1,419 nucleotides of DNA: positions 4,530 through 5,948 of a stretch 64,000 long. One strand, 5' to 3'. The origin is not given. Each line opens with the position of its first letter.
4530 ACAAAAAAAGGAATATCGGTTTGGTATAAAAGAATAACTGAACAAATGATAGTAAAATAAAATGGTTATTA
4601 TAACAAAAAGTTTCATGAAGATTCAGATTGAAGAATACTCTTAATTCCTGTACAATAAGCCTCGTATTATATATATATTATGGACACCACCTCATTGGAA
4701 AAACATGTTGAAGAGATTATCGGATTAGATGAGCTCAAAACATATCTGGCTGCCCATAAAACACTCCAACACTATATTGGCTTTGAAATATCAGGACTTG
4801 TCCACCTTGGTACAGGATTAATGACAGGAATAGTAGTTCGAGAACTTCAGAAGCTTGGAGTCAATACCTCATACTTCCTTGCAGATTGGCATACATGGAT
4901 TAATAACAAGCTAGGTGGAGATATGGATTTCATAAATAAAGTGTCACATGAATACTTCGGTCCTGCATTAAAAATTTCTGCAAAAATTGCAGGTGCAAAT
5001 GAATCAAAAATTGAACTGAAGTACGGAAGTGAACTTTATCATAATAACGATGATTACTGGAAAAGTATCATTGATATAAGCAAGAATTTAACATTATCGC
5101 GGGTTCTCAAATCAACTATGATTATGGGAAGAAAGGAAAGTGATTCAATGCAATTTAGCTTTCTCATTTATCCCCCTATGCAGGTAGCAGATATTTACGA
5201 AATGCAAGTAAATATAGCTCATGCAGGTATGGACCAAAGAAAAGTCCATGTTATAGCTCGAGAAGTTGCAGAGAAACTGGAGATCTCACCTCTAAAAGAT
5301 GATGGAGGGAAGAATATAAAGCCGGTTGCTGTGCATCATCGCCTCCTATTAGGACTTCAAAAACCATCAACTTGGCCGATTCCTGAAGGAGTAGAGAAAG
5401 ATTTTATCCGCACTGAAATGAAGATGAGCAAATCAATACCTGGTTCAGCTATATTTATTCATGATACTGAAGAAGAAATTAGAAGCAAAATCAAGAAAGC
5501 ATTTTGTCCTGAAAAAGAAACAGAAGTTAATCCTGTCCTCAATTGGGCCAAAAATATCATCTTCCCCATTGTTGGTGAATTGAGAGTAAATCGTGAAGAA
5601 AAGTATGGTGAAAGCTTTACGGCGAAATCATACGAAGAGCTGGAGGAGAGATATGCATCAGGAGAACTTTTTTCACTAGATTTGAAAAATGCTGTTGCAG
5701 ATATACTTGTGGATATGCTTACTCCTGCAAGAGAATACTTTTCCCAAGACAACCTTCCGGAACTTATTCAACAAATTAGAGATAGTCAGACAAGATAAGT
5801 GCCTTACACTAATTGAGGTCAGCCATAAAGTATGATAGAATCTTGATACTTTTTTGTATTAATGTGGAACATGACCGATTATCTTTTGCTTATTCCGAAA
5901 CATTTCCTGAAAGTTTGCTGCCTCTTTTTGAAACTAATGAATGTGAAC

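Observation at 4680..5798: Archaeal/eukaryal-type TyrRS, plus a matching archaeal-style tRNA-Tyr (C1:G72, short variable arm) elsewhere in the window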

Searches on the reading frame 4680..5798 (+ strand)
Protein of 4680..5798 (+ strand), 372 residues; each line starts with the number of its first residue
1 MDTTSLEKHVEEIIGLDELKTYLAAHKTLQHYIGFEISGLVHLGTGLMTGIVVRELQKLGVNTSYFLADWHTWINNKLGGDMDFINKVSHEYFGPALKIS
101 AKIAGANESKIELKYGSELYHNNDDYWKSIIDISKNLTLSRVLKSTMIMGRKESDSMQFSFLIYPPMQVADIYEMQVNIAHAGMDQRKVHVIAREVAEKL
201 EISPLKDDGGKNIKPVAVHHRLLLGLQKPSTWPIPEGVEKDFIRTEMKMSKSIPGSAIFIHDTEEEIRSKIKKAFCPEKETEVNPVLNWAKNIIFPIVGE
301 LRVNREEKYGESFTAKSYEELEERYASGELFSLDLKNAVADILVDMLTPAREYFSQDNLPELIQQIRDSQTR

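Call 6: search_protein_families(library=ncbifam, proteins=[window:4680-5798:+], max_evalue=0.01)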
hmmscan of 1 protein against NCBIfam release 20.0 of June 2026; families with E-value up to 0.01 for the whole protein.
window:4680-5798:+ (372 aa): 8 families
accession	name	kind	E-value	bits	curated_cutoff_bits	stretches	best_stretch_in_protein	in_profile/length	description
NF006330.0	PRK08560.1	equivalog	1.2e-115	386.2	220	1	5-358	9-332/342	tyrosine--tRNA ligase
TIGR00233.1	trpS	equivalog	1.7e-21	76.9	176.75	1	32-362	6-300/328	tryptophan--tRNA ligase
TIGR00234.1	tyrS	equivalog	9.3e-20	71.1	113.8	1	13-199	18-213/406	tyrosine--tRNA ligase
NF008925.0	PRK12285.1-2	equivalog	2e-09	36.9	451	1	23-281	57-283/365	tryptophan--tRNA ligase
NF008927.0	PRK12285.1-4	equivalog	7.6e-09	35.1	478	1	24-351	69-356/385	tryptophan--tRNA ligase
NF008924.0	PRK12285.1-1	equivalog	1.5e-06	27.7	644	0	126-200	162-232/381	tryptophan--tRNA ligase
NF008926.0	PRK12285.1-3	equivalog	0.00022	20.3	320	0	248-280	317-349/429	tryptophan--tRNA ligase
NF008922.0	PRK12283.1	equivalog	0.0012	17.8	572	0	37-200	12-167/400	tryptophan--tRNA ligase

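Call 7: search_protein_families(library=pfam, proteins=[window:4680-5798:+], max_evalue=0.01)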
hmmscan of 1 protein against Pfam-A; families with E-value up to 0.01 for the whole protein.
window:4680-5798:+ (372 aa): 1 family
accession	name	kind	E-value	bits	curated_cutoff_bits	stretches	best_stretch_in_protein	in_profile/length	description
PF00579.31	tRNA-synt_1b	-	2.6e-34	119.3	21.1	1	27-347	4-291/292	tRNA synthetases class I (W and Y)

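Call 9: find_homologous_proteins(query=window:4680-5798:+)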
Query window:4680-5798:+ (372 aa): 6029 proteins with E <= 0.001 among 8000 candidates; the best 120 are listed.
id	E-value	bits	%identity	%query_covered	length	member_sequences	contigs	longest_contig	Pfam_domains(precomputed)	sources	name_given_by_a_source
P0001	2.2e-246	834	100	100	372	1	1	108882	PF00579.32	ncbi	-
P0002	8.4e-178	609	73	100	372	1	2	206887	PF00579.32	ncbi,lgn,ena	-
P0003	2.3e-166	571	66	99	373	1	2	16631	PF00579.32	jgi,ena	-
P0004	5.2e-166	570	67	99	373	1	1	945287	PF00579.32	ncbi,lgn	-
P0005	3.7e-163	561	67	98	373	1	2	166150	PF00579.32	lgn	-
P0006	8.2e-162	556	67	100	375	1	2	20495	PF00579.32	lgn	-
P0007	9.3e-160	549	63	99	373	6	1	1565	PF00579.32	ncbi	-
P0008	1.3e-158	546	64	99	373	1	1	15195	PF00579.32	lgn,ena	-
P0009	7.0e-158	543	65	97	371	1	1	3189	PF00579.32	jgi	-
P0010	1.1e-156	539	63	98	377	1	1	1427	PF00579.32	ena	-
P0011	1.6e-156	539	64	98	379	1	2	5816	PF00579.32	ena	-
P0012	3.0e-156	538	62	99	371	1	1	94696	PF00579.32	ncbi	-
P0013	7.7e-154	530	63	97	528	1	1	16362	PF00579.32,PF01588.27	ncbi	-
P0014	1.0e-153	530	63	97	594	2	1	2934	PF03483.23,PF00579.32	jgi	jgi:tyrosyl-tRNA synthetase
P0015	4.7e-153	527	62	99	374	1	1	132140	PF00579.32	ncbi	-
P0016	1.5e-152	526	61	98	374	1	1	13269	PF00579.32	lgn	-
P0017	1.0e-151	523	63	97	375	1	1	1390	PF00579.32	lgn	-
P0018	5.0e-150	517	61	100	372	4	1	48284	PF00579.32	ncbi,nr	ncbi:MAG: tyrosine--tRNA ligase [Candidatus Doudnabacteria bacterium]|nr:tyrosine--tRNA ligase [Cand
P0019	1.8e-149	516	62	98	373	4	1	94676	PF00579.32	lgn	-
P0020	1.8e-149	516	63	100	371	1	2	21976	PF00579.32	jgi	jgi:tyrosyl-tRNA synthetase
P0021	4.3e-149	514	61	100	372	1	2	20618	PF00579.32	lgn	-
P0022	1.3e-148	513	61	100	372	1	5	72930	PF00579.32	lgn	-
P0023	1.6e-147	509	59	100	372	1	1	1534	PF00579.32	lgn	-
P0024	2.1e-147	509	61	99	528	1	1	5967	PF00579.32,PF01588.27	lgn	-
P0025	2.6e-146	505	63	98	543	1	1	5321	PF00579.32,PF04073.21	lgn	-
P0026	1.4e-144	500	59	97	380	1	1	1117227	PF00579.32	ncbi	-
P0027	6.4e-144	497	62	95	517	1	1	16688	PF00579.32,PF01588.27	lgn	-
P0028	3.2e-143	495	61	98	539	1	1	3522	PF00579.32,PF04073.21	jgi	-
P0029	7.1e-143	494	60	97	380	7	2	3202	PF00579.32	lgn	-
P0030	8.5e-143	494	62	94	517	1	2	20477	PF00579.32,PF01588.27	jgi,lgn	-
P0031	1.0e-142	493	61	99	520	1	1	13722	PF00579.32,PF01588.27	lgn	-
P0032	1.2e-142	493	60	98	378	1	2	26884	PF00579.32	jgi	jgi:tyrosyl-tRNA synthetase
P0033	1.7e-142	493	60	98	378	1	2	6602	PF00579.32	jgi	jgi:tyrosyl-tRNA synthetase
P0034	5.6e-142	491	57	99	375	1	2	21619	PF00579.32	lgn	-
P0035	7.4e-142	491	60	97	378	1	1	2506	PF00579.32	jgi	jgi:tyrosyl-tRNA synthetase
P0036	7.5e-142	491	59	98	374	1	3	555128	PF00579.32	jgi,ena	-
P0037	1.1e-141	490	59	97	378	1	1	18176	PF00579.32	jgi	jgi:tyrosyl-tRNA synthetase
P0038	1.2e-141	490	60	99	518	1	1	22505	PF00579.32,PF01588.27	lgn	-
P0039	1.5e-141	490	59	97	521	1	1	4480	PF00579.32,PF01588.27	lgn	-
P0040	2.2e-141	489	59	99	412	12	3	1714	PF00579.32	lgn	-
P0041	2.2e-141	489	60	100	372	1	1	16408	PF00579.32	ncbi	-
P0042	3.5e-141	488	59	98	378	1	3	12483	PF00579.32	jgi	jgi:tyrosyl-tRNA synthetase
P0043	6.3e-141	488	59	98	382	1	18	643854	PF00579.32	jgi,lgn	jgi:tyrosyl-tRNA synthetase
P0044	1.3e-140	486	59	99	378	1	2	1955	PF00579.32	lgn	-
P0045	2.0e-140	486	59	98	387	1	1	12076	PF00579.32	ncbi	-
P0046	3.4e-140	485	59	97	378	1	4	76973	PF00579.32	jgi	jgi:tyrosyl-tRNA synthetase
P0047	5.0e-140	485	56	99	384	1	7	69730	PF00579.32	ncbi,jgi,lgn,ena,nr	ncbi:MAG TPA: tyrosine--tRNA ligase [Candidatus Dojkabacteria bacterium]|nr:tyrosine--tRNA ligase [C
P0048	1.8e-139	483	60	97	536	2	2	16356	PF00579.32,PF04073.21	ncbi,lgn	-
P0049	5.7e-139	481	57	97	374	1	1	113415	PF00579.32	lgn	-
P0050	8.2e-139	481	59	99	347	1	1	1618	PF00579.32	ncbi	ncbi:MAG: tyrosine--tRNA ligase [Candidatus Roizmanbacteria bacterium]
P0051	2.2e-138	479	58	98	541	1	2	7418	PF00579.32,PF04073.21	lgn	-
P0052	6.0e-138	478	57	98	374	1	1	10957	PF00579.32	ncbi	-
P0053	8.9e-138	477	56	97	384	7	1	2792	PF00579.32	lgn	-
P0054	6.3e-137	474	58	98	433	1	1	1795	PF00579.32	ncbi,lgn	-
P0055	1.1e-135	470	57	97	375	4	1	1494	PF00579.32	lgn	-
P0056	1.3e-134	467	59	97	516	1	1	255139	PF00579.32,PF01588.27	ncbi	-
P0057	8.4e-134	464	64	87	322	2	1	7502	PF00579.32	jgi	-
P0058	2.4e-133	463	56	100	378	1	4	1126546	PF00579.32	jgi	jgi:tyrosyl-tRNA synthetase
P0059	3.3e-133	462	54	100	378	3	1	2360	PF00579.32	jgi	jgi:tyrosyl-tRNA synthetase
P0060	6.7e-133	461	56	97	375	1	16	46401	PF00579.32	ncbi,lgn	-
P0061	1.6e-132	460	55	100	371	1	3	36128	PF00579.32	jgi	jgi:tyrosyl-tRNA synthetase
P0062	7.0e-132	458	54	100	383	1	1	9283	PF00579.32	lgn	-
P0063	1.0e-130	454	56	99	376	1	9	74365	PF00579.32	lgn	-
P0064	5.9e-130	451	53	97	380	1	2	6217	PF00579.32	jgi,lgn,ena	-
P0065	6.2e-130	451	62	86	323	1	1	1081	PF00579.32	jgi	jgi:tyrosyl-tRNA synthetase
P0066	6.8e-130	451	53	97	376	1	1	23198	PF00579.32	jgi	jgi:tyrosyl-tRNA synthetase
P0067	5.6e-127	442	61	85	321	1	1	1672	PF00579.32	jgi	jgi:tyrosyl-tRNA synthetase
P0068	1.0e-126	441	53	100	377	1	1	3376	PF00579.32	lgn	-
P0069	1.5e-126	440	54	97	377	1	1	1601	PF00579.32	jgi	-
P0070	2.2e-126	440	53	97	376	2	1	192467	PF00579.32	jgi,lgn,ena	-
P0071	1.1e-125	437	55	91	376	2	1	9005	PF00579.32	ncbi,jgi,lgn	-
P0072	4.7e-125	435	54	98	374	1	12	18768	PF00579.32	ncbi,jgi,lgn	-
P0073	9.9e-125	434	54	98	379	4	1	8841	PF00579.32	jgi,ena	-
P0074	1.2e-124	434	53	98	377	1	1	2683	PF00579.32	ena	-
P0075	3.0e-124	433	55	92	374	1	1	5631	PF00579.32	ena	-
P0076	3.4e-124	432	53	99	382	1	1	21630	PF00579.32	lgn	-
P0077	3.6e-124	432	56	94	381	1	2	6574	PF00579.32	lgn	-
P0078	3.6e-124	432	53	94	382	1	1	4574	PF00579.32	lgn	-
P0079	4.1e-124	432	53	98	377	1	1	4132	PF00579.32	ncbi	-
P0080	4.3e-124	432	55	97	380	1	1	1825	PF00579.32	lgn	-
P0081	5.8e-124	432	52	97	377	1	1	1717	PF00579.32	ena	-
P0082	9.5e-124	431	53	98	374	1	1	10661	PF00579.32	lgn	-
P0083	2.3e-123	430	52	97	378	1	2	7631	PF00579.32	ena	-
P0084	2.7e-123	430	53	98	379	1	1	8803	PF00579.32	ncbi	-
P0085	3.2e-123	429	55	99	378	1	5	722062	PF00579.32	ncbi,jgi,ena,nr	ncbi:MAG TPA: tyrosine--tRNA ligase [bacterium]|nr:tyrosine--tRNA ligase [bacterium]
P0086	3.4e-123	429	53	94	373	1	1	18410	PF00579.32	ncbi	ncbi:MAG: tyrosine--tRNA ligase [archaeon]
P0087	3.8e-123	429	53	97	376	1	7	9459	PF00579.32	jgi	jgi:tyrosyl-tRNA synthetase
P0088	5.7e-123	428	52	99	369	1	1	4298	PF00579.32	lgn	-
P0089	6.7e-123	428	54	96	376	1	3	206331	PF00579.32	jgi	-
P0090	7.3e-123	428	50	98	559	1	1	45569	PF00579.32,PF04073.21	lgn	-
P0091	8.3e-123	428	52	97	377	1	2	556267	PF00579.32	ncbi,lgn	-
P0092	8.9e-123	428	54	94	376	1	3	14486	PF00579.32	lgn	-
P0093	9.6e-123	428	52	97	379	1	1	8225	PF00579.32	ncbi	-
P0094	1.4e-122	427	52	97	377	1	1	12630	PF00579.32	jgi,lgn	jgi:tyrosyl-tRNA synthetase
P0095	2.0e-122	427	52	93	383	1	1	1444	PF00579.32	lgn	-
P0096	2.3e-122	426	50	98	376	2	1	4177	PF00579.32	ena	-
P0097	2.5e-122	426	51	97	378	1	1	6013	PF00579.32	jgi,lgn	jgi:tyrosyl-tRNA synthetase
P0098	3.0e-122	426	51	99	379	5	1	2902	PF00579.32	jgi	-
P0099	3.3e-122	426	52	97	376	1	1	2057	PF00579.32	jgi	-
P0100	3.8e-122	426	53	91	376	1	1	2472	PF00579.32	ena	-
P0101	4.3e-122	426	53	97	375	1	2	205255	PF00579.32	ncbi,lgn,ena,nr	ncbi:tyrosine--tRNA ligase [Candidatus Pacearchaeota archaeon]|nr:tyrosine--tRNA ligase [Candidatus 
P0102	4.4e-122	426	51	97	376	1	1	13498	PF00579.32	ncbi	ncbi:MAG: tyrosine--tRNA ligase [Candidatus Nanoarchaeia archaeon]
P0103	4.7e-122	425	54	92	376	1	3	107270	PF00579.32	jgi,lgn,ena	-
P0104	5.2e-122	425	53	97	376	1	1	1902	PF00579.32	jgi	-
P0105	5.2e-122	425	53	93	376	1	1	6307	PF00579.32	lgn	-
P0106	5.3e-122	425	52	97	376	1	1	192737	PF00579.32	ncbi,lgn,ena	-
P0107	5.9e-122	425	52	97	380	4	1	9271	PF00579.32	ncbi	-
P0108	6.6e-122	425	53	97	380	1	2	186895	PF00579.32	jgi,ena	jgi:tyrosyl-tRNA synthetase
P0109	7.0e-122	425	54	91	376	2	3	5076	PF00579.32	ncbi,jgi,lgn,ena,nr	ncbi:MAG TPA: tyrosine--tRNA ligase [Candidatus Paceibacterota bacterium]|nr:tyrosine--tRNA ligase [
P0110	7.1e-122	425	53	98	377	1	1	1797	PF00579.32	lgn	-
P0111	8.4e-122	425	54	94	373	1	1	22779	PF00579.32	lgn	-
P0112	9.0e-122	425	52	98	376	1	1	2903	PF00579.32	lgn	-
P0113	9.2e-122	424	56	89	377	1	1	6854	PF00579.32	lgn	-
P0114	9.3e-122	424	53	94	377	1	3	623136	PF00579.32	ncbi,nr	ncbi:MAG: tyrosine--tRNA ligase [Candidatus Nanoarchaeia archaeon]|nr:tyrosine--tRNA ligase [Candida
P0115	9.8e-122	424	52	94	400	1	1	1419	PF00579.32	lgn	-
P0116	1.2e-121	424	52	97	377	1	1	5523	PF00579.32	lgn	-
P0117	1.4e-121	424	54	94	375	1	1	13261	PF00579.32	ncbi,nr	ncbi:tyrosine--tRNA ligase [Candidatus Woesearchaeota archaeon]|nr:tyrosine--tRNA ligase [Candidatus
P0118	1.5e-121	424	52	97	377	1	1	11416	PF00579.32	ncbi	ncbi:MAG: tyrosine--tRNA ligase [Candidatus Diapherotrites archaeon]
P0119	1.5e-121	424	52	98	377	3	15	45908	PF00579.32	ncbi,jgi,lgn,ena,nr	ncbi:MAG TPA: tyrosine--tRNA ligase [Nanoarchaeota archaeon]|nr:tyrosine--tRNA ligase [Nanoarchaeota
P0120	1.6e-121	424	51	99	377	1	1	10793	PF00579.32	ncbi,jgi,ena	-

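Call 10: find_related_loci(query=window:4680-5798:+, collection=genome_contigs, flank=10000)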
Query window:4680-5798:+ (372 aa) in genome_contigs; peptide patterns used: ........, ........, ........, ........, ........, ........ (x = any residue, [..] = any of these).
176 stretches matched a pattern; 19 encode a relative of the query (tblastn E <= 1e-3); 19 distinct loci.
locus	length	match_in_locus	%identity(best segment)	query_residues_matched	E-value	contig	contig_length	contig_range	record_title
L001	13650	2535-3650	73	1-372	0e+0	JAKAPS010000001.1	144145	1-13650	MAG: bacterium isolate YF1.bin83 NODE_76_length_144145_cov_6.741852, whole genome shotgun sequence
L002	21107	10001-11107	67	4-372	8e-173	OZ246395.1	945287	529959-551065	MAG: uncultured Candidatus Saccharibacteria bacterium isolate SRP292972_co1_112 genome assembly, chromosome: 1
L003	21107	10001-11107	62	4-372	3e-164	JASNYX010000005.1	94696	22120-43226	MAG: Patescibacteria group bacterium isolate PATE-7 HKU-EGSB-PATE-7_5, whole genome shotgun sequence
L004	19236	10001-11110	61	2-372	4e-158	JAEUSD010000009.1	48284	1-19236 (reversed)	MAG: Candidatus Doudnabacteria bacterium isolate new MAG-294 NODE_9_length_48284_cov_4.175369, whole genome shotgun sequ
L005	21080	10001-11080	59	6-366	8e-143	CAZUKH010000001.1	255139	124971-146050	MAG TPA_asm: uncultured Candidatus Saccharibacteria bacterium isolate SRP290908_co1_393 genome assembly, contig: NODE_23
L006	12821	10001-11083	52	6-366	8e-124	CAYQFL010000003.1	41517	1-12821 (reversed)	MAG TPA_asm: uncultured Methanosarcinales archaeon isolate binchicken_co256_894 genome assembly, contig: NODE_1239_lengt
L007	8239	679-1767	52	6-368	2e-122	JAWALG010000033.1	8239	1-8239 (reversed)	MAG: Candidatus Iainarchaeum archaeon isolate SRBZ-1_202007_bins_46 SRBZ-1_202007_bins_46_scaffold_33, whole genome shot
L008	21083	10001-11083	52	6-366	2e-122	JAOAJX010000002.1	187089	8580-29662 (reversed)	MAG: Candidatus Iainarchaeum archaeon isolate SKW289 NODE_2_length_187089_cov_8.480194, whole genome shotgun sequence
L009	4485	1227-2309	51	6-366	2e-121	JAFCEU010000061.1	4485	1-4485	MAG: Candidatus Iainarchaeum archaeon isolate Meg22_1214_Bin_231 Meg22_1214_Bin_231_scaffold_85930, whole genome shotgun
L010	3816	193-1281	50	6-368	2e-120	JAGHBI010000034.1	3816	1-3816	MAG: Candidatus Iainarchaeum archaeon isolate AUK252 PB_MBMC_206_c_000000000042, whole genome shotgun sequence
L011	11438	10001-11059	50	6-362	1e-107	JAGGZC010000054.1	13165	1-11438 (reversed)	MAG: Candidatus Woesearchaeota archaeon isolate AUK194 PB_MBMC_148_c_000000000043, whole genome shotgun sequence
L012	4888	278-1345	47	10-370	5e-107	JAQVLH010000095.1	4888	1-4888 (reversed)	MAG: Candidatus Nanoarchaeia archaeon isolate STF1_105 NODE_70599_length_4888_cov_3.142827_Sandtown_F1, whole genome sho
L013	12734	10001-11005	50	10-355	1e-105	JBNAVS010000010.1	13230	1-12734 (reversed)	MAG: Microgenomates group bacterium isolate Kamch4342-D-MF-044 bin36_IDBA_re-assembly_contigs.fa-10, whole genome shotgu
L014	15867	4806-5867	47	10-367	2e-105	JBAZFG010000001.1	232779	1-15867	MAG: Candidatus Nanoarchaeia archaeon isolate SO_2017_LW3_144 NODE_62_length_232779_cov_1.446835_LW162_2017, whole genom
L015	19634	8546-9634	43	6-368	2e-104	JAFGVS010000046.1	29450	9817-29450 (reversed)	MAG: Alphaproteobacteria bacterium isolate ZodW_Metabat.18 k87_15427239, whole genome shotgun sequence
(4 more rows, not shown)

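Call 16: find_encoding_contigs(protein=P0001, flank=3000, max_places=3)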
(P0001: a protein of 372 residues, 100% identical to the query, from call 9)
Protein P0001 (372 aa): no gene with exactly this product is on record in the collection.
